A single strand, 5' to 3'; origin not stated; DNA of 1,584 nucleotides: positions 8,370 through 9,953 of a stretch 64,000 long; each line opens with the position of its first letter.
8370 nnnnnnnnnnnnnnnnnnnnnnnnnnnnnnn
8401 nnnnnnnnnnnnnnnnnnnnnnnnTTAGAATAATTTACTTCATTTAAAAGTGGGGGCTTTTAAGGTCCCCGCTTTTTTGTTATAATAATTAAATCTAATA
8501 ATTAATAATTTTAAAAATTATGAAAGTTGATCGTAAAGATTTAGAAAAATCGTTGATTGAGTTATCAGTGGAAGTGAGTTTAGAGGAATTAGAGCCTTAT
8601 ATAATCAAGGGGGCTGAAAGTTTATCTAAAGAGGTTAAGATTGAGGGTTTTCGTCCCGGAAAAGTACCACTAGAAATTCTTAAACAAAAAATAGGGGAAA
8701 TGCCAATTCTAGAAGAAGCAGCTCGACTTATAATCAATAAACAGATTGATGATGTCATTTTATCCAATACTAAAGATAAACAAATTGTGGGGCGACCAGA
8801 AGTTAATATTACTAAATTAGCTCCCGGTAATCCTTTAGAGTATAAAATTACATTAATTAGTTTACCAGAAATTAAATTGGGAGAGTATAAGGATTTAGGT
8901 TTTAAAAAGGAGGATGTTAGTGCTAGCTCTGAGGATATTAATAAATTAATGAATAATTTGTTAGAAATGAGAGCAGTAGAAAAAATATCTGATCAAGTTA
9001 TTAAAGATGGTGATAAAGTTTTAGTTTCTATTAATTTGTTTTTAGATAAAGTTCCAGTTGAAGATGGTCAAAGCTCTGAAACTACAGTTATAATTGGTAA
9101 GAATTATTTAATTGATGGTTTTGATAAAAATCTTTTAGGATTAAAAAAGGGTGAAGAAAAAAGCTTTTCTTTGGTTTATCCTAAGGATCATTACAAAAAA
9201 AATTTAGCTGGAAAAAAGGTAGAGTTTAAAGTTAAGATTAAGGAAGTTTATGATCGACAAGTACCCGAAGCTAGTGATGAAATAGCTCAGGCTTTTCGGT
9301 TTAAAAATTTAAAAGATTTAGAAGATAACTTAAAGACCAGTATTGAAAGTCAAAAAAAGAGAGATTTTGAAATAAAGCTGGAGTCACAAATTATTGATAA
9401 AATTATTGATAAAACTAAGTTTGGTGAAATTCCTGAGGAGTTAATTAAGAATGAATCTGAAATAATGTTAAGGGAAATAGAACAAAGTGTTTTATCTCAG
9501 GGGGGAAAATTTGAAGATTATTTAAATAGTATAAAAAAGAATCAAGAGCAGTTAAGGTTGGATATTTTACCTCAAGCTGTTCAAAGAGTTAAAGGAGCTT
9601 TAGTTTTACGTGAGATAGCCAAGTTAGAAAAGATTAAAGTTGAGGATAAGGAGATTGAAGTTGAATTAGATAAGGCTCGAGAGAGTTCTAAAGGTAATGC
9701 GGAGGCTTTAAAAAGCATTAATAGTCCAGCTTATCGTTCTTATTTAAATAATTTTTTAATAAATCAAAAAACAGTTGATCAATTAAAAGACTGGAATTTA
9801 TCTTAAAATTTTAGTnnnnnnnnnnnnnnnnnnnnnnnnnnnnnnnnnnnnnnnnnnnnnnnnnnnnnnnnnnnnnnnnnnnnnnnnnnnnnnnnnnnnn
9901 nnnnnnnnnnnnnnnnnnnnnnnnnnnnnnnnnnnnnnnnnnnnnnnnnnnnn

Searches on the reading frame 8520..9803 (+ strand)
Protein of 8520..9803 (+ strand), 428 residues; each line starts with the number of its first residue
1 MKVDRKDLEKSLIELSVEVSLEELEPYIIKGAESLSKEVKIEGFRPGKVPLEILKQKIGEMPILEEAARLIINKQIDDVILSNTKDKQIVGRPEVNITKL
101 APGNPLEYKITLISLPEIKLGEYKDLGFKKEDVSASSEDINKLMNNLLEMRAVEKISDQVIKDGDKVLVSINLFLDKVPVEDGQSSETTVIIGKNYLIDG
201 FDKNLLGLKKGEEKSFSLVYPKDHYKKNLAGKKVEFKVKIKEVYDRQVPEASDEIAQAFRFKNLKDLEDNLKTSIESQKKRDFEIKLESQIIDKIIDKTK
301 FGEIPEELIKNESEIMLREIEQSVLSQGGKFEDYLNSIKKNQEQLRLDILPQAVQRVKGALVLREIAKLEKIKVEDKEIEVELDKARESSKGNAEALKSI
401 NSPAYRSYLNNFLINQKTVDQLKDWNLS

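Call 3: search_protein_families(library=pfam, proteins=[window:8520-9803:+], max_evalue=1)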
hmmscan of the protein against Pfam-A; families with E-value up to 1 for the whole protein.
window:8520-9803:+ (428 aa): 4 families
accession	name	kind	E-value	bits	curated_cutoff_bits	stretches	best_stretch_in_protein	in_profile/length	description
PF05697.18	Trigger_N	-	5.3e-30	105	22.2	1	1-147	1-144/144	Bacterial trigger factor protein (TF)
PF05698.19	Trigger_C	-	7.6e-27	94.8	22.7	1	264-423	2-161/162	Bacterial trigger factor protein (TF) C-terminus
PF00254.34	FKBP_C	-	4.7e-08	33.7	21.1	1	161-240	5-93/94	FKBP-type peptidyl-prolyl cis-trans isomerase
PF25339.1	C2_C2CD3_N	-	0.055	13.8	27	0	321-380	68-123/145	N-terminal C2 domain of C2CD3 protein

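Call 11: find_related_loci(query=window:8520-9803:+, collection=genome_contigs, flank=5000)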
Query window:8520-9803:+ (428 aa) in genome_contigs; peptide patterns used: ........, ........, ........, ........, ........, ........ (x = any residue, [..] = any of these).
198 stretches matched a pattern; 11 encode a relative of the query (tblastn E <= 1e-3); 11 distinct loci.
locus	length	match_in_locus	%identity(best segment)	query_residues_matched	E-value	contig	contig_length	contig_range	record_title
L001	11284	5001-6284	68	1-428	0e+0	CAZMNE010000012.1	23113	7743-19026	MAG TPA_asm: uncultured Gammaproteobacteria bacterium isolate binchicken_co173_189 genome assembly, contig: NODE_7539_le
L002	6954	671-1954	67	1-428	0e+0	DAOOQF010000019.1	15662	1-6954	MAG TPA_asm: bacterium isolate AMR_MDS_2578 NODE_4583_length_15662_cov_5.667008, whole genome shotgun sequence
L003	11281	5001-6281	64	1-427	0e+0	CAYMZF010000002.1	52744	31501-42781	MAG TPA_asm: uncultured Gammaproteobacteria bacterium isolate SRP192927_co3_442 genome assembly, contig: NODE_1029_lengt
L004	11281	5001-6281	66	1-427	0e+0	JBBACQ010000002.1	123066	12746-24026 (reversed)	MAG: Patescibacteria group bacterium isolate SO_2017_LW1_52 NODE_48_length_123066_cov_1.801885_LW64-88_2017, whole genom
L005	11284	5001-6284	65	1-428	0e+0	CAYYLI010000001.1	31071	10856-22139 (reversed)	MAG TPA_asm: uncultured Gammaproteobacteria bacterium isolate SRP192927_co5_807 genome assembly, contig: NODE_1425_lengt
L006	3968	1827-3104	51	1-427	6e-149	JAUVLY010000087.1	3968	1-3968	MAG: Candidatus Falkowbacteria bacterium isolate CSMAG_518 CSMAG_518_k141_1568095_length_3968_cov_8.0000, whole genome s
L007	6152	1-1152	53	43-427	2e-129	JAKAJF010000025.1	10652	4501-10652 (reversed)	MAG: bacterium isolate WY3.bin75 NODE_11552_length_10652_cov_1.063753, whole genome shotgun sequence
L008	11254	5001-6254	41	1-420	1e-103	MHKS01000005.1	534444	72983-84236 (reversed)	MAG: Candidatus Komeilibacteria bacterium RIFOXYD1_FULL_37_29 rifoxyd1_full_scaffold_8, whole genome shotgun sequence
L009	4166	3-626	48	220-427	1e-60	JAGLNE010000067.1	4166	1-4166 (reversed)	MAG: Candidatus Parcubacteria bacterium isolate RS_6_24 ROV157_6.bin.24.fa_67, whole genome shotgun sequence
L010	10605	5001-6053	27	23-383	2e-19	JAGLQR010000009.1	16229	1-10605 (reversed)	MAG: Candidatus Aminicenantes bacterium isolate RS_8_64 ROV157_8.bin.64.fa_9, whole genome shotgun sequence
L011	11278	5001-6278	32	3-428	9e-53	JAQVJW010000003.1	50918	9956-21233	MAG: Patescibacteria group bacterium isolate STE_72 NODE_1129_length_50918_cov_6.179697_Sandtown_E, whole genome shotgun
